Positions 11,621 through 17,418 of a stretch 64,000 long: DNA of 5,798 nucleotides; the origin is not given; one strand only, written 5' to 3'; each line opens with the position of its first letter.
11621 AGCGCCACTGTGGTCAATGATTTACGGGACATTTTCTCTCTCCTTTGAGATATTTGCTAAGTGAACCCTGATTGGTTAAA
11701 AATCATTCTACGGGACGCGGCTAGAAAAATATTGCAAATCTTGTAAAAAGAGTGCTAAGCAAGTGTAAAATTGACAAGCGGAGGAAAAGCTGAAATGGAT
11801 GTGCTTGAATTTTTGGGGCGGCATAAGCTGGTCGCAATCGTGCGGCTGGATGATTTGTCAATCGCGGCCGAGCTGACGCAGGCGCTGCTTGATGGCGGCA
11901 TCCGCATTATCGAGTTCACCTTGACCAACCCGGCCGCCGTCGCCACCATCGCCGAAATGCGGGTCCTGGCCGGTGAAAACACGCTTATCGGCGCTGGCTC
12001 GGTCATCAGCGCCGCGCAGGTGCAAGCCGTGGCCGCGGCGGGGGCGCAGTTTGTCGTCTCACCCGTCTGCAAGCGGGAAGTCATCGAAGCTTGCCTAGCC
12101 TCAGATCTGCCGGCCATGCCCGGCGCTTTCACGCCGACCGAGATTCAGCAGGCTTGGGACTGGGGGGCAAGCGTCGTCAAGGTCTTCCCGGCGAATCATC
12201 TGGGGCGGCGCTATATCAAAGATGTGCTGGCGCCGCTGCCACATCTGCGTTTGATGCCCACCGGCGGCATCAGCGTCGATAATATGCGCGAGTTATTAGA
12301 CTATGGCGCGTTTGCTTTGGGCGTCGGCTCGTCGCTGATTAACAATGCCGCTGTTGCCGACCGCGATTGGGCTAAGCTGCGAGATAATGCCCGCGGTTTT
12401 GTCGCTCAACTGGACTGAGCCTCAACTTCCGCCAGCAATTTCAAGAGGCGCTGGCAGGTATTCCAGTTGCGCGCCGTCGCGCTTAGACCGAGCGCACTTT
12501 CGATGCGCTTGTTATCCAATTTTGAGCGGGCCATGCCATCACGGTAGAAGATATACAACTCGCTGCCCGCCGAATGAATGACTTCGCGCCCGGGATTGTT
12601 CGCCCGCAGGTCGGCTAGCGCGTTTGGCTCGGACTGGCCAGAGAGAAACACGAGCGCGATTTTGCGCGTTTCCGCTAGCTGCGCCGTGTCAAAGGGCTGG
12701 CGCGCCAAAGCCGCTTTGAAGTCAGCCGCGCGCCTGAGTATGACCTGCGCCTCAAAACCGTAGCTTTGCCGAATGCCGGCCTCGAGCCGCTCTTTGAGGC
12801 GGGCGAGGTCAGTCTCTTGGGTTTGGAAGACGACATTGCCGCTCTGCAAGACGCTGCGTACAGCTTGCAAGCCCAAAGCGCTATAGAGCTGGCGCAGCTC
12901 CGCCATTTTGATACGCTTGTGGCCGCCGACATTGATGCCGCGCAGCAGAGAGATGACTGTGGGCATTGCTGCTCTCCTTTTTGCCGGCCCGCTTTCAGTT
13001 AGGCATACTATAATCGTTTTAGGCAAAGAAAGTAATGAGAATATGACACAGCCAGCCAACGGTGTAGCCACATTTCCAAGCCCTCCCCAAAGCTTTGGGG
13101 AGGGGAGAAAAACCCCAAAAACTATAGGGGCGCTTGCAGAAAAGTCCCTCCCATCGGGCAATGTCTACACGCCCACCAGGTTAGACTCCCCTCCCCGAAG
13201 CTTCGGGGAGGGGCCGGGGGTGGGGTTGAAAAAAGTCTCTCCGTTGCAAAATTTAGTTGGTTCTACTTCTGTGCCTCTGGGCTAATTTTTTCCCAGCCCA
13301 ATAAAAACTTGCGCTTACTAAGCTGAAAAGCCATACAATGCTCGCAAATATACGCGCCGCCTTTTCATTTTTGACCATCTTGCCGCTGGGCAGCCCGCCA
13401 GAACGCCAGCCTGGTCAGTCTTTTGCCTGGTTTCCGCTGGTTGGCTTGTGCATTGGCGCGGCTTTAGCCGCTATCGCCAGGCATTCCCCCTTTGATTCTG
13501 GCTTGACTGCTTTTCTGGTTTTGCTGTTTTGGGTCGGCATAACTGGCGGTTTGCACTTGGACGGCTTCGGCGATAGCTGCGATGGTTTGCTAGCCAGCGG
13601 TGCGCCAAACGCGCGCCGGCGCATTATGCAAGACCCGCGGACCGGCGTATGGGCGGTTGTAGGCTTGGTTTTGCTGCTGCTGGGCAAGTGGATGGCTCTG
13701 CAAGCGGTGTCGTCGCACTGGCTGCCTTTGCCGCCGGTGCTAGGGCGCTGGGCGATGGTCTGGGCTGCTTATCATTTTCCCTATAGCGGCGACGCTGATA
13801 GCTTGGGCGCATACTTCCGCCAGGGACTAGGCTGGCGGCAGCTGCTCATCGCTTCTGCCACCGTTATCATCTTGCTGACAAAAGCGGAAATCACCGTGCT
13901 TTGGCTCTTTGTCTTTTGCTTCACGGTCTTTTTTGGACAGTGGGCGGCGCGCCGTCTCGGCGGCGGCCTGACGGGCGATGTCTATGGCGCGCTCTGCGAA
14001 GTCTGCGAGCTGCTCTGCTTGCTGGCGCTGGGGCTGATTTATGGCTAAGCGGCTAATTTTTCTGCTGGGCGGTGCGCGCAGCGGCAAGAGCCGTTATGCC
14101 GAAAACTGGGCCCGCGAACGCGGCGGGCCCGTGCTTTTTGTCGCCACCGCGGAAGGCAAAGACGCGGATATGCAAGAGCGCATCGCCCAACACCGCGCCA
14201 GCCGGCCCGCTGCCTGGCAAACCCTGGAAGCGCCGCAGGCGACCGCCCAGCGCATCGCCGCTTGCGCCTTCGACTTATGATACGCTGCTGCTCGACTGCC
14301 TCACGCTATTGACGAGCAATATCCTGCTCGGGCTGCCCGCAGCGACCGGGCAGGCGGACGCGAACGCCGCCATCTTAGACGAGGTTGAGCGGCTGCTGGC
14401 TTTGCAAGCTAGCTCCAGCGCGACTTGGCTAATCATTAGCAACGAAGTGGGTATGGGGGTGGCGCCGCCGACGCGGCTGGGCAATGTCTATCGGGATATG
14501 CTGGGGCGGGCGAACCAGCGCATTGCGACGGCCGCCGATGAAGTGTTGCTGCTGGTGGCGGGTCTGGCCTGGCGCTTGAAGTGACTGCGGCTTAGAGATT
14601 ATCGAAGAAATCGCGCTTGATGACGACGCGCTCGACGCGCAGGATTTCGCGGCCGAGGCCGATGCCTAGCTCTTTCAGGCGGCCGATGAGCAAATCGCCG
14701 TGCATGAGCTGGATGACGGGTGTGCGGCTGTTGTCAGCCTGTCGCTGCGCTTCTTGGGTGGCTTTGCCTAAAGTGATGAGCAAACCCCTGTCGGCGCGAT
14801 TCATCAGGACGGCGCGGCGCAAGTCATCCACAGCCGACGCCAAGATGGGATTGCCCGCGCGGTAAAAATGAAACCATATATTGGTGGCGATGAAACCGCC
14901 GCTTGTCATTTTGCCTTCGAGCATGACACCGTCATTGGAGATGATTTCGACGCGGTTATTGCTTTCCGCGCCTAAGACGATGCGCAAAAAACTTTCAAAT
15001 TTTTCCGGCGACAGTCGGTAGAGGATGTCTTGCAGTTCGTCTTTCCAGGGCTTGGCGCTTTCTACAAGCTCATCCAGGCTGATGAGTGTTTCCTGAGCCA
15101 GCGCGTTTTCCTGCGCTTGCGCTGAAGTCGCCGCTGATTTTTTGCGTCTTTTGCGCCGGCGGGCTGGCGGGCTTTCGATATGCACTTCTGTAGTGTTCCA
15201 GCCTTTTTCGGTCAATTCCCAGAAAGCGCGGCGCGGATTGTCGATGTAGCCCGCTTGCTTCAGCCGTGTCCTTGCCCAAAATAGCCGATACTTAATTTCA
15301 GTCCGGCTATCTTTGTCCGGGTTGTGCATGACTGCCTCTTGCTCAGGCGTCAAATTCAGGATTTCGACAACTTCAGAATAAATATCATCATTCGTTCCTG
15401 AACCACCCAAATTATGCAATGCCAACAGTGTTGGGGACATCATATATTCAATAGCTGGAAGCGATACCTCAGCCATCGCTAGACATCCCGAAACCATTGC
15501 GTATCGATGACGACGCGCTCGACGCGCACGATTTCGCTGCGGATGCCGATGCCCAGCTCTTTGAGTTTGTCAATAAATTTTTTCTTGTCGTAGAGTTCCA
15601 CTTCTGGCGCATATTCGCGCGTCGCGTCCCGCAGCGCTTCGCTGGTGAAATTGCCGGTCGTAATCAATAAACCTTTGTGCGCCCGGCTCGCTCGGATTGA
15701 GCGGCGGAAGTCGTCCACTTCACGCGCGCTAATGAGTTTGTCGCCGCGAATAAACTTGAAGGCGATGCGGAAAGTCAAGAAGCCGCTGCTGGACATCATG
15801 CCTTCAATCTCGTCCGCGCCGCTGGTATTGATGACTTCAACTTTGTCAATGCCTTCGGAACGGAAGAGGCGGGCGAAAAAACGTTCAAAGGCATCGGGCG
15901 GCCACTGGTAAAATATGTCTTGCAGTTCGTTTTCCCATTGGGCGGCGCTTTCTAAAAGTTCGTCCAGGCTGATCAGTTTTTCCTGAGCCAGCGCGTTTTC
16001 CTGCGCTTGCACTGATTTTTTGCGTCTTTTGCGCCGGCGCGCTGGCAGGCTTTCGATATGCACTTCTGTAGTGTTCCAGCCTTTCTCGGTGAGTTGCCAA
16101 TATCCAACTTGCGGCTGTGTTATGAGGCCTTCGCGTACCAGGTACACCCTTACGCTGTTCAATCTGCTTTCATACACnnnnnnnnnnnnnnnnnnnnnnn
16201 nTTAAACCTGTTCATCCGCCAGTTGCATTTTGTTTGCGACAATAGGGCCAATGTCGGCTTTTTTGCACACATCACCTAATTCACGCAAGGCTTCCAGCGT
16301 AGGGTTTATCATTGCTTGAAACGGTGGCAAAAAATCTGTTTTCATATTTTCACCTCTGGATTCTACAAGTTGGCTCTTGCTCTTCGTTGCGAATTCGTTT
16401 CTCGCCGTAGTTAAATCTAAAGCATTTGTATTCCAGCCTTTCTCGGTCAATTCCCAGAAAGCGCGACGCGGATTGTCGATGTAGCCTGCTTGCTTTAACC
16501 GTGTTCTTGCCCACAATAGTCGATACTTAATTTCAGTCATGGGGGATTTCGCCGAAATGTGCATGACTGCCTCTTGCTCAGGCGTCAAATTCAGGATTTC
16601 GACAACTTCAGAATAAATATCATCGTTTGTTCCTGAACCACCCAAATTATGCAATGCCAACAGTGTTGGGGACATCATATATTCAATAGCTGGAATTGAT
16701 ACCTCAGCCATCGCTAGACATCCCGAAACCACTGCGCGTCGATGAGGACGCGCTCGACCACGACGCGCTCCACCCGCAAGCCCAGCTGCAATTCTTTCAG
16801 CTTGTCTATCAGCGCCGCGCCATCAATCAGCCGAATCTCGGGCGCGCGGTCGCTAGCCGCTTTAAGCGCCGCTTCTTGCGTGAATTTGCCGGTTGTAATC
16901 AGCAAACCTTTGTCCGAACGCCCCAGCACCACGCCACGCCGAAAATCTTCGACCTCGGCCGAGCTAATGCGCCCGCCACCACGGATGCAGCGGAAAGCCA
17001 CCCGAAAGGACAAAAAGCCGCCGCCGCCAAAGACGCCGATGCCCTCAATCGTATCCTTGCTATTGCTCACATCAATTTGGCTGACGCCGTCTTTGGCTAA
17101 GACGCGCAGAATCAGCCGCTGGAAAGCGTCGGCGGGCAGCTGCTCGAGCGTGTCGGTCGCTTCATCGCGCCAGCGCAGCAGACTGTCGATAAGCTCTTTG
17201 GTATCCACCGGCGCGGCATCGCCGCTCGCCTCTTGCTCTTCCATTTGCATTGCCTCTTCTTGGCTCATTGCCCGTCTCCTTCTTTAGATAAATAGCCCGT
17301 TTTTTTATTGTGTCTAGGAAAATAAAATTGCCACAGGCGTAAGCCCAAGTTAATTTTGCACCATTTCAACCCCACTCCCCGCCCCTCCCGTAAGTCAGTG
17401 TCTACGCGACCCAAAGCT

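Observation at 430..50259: Dense family of nested-palindrome MITE/REP-like intergenic elements: at least 8 copies in 64 kb, no transposase in sight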

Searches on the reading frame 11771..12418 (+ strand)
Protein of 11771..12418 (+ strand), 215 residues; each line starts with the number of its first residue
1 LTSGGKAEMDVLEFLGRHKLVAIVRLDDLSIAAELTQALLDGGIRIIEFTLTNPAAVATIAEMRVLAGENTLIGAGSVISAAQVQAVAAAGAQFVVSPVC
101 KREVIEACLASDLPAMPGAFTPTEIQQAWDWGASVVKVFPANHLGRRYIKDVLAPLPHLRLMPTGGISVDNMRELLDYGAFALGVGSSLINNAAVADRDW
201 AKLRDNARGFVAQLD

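Call 44: search_protein_families(library=pfam, proteins=[window:11771-12418:+], max_evalue=0.001)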
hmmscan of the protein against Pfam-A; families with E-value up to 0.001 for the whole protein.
window:11771-12418:+ (215 aa): 1 family
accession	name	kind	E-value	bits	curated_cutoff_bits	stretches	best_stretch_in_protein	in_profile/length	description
PF01081.25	Aldolase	-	2e-44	151.8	27.8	1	15-203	5-193/196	KDPG and KHG aldolase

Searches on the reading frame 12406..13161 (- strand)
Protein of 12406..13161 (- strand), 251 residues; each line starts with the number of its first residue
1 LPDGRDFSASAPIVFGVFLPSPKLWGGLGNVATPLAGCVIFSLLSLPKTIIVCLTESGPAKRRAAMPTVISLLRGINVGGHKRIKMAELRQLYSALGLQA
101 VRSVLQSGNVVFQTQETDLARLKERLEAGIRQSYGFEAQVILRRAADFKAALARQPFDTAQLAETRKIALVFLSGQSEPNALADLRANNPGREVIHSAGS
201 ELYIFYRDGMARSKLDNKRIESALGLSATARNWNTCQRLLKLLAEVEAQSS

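Call 44: search_protein_families(library=pfam, proteins=[window:12406-13161:-], max_evalue=0.001)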
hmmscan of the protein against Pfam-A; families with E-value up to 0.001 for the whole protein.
window:12406-13161:- (251 aa): 1 family
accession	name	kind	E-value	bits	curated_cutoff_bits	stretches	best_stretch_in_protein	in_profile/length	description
PF08002.16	DUF1697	-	3.2e-39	134.9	24.4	1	66-203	1-137/137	Protein of unknown function (DUF1697)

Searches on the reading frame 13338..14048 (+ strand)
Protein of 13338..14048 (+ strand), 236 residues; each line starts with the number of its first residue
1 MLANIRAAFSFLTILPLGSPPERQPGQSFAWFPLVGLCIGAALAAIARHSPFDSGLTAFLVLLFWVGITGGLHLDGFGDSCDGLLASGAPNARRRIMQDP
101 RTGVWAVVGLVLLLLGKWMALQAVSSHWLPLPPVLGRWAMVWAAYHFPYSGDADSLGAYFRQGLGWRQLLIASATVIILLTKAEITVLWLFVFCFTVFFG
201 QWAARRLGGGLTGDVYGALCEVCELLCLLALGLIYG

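Call 44: search_protein_families(library=pfam, proteins=[window:13338-14048:+], max_evalue=0.001)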
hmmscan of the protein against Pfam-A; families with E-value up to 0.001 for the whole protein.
window:13338-14048:+ (236 aa): 1 family
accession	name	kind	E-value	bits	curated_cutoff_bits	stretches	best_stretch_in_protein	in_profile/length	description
PF02654.20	CobS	-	2.1e-51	175.5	23.2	1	8-229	1-207/207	Cobalamin-5-phosphate synthase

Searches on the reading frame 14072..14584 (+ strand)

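Call 44: search_protein_families(library=pfam, proteins=[window:14072-14584:+], max_evalue=0.001)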
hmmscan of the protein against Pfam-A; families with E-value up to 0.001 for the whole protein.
window:14072-14584:+ (170 aa): 1 family
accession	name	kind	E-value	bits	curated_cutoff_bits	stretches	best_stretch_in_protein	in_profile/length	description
PF02283.22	CobU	-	2.1e-23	83.2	27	1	67-168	72-167/168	Cobinamide kinase / cobinamide phosphate guanyltransferase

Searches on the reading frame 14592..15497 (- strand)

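Call 45: search_protein_families(library=pfam, proteins=[window:14592-15497:-], max_evalue=0.001)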
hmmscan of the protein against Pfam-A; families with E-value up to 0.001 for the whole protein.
window:14592-15497:- (301 aa): 3 families
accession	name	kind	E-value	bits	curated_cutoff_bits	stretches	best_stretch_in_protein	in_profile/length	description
PF14338.12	Mrr_N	-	2.6e-19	69.6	29.5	1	18-102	3-84/87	Mrr N-terminal domain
PF04471.18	Mrr_cat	-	7.9e-08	32.9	21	1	160-271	2-112/115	Restriction endonuclease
PF22722.2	NA-iREase1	-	8.7e-05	22.9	27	1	218-271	52-105/106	NACHT-associated inactive Restriction Endonuclease 1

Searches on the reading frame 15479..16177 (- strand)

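Call 45: search_protein_families(library=pfam, proteins=[window:15479-16177:-], max_evalue=0.001)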
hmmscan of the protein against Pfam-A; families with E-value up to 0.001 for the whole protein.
window:15479-16177:- (232 aa): 3 families
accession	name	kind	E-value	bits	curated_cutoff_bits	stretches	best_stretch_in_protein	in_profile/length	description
PF04471.18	Mrr_cat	-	7.7e-17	61.9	21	1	91-203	3-113/115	Restriction endonuclease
PF22722.2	NA-iREase1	-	6.7e-08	32.9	27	1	98-203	2-106/106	NACHT-associated inactive Restriction Endonuclease 1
PF14338.12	Mrr_N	-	9.3e-06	26.1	29.5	1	2-36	50-84/87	Mrr N-terminal domain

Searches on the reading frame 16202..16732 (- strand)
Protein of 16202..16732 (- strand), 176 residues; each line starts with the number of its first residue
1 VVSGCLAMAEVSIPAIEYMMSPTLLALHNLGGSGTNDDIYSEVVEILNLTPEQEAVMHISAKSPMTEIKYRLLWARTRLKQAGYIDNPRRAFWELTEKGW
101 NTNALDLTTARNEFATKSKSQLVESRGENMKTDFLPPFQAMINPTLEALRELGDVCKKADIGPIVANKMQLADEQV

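Call 45: search_protein_families(library=pfam, proteins=[window:16202-16732:-], max_evalue=0.001)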
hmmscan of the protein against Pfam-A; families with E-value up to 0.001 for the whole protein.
window:16202-16732:- (176 aa): 1 family
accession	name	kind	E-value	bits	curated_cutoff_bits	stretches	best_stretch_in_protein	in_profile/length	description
PF14338.12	Mrr_N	-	1.8e-24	86.1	29.5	1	18-101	3-83/87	Mrr N-terminal domain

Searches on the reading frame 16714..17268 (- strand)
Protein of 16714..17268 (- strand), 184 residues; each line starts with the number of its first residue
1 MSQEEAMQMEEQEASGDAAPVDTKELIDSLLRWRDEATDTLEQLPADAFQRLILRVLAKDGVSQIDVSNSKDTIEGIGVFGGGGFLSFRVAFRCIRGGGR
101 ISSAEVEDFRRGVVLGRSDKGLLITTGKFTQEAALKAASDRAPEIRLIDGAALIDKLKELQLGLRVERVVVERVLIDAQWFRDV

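Call 45: search_protein_families(library=pfam, proteins=[window:16714-17268:-], max_evalue=0.001)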
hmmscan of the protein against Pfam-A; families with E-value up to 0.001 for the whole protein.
window:16714-17268:- (184 aa): 2 families
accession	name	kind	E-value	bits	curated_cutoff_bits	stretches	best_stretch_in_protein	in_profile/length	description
PF04471.18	Mrr_cat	-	1.3e-12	48.3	21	1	42-155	2-113/115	Restriction endonuclease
PF22722.2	NA-iREase1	-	3.2e-05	24.3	27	1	86-155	39-106/106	NACHT-associated inactive Restriction Endonuclease 1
